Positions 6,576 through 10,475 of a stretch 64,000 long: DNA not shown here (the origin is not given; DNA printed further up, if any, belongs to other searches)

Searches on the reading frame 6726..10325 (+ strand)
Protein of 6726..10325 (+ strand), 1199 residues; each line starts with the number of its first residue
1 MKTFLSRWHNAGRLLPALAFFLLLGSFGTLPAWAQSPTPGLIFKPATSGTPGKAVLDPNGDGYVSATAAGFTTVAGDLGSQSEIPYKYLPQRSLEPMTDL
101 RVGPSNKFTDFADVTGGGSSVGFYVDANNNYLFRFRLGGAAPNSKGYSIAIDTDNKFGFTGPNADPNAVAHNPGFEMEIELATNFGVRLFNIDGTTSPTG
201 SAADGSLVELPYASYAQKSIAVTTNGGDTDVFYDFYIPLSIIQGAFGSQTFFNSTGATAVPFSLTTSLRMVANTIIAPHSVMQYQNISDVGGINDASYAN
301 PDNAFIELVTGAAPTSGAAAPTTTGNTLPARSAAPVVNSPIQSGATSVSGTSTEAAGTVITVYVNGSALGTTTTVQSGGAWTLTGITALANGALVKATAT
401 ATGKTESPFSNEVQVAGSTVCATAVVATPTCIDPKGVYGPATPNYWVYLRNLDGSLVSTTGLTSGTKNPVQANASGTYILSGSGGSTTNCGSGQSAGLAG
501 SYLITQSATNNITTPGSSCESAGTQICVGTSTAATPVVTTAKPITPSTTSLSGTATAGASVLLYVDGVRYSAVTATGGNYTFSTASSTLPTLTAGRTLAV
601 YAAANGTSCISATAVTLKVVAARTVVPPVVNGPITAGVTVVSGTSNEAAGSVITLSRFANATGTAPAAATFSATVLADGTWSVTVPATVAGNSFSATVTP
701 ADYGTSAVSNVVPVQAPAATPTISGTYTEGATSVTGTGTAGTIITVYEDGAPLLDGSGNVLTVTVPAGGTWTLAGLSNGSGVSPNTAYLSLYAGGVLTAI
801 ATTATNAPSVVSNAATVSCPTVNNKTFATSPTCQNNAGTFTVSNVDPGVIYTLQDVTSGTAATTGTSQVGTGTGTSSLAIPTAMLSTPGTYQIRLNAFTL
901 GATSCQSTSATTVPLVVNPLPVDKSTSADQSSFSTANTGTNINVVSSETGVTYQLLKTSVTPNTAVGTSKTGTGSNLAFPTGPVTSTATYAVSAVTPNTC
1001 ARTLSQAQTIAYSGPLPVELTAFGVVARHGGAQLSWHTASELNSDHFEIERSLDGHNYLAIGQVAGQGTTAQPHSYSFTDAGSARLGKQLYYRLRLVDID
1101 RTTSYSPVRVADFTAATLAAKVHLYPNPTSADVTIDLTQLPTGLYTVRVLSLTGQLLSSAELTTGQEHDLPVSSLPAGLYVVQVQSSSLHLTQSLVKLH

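Call 8: search_protein_families(library=ncbifam, proteins=[window:6726-10325:+])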
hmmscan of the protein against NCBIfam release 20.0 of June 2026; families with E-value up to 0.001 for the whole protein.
window:6726-10325:+ (1199 aa): 3 families
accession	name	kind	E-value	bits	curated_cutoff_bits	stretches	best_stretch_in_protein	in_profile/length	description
NF033510.3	Ca_tandemer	repeat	1.4e-12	47.8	50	2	546-602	30-88/96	Ca2+-stabilized repeat-containing adhesin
TIGR04183.1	Por_Secre_tail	domain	4.3e-12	45.8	23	1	1124-1197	1-71/72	T9SS type A sorting domain-containing protein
NF038113.1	T9SSA_dep_M36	equivalog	2.1e-08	32.8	885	1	1120-1196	791-867/869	T9SS-dependent M36 family metallopeptidase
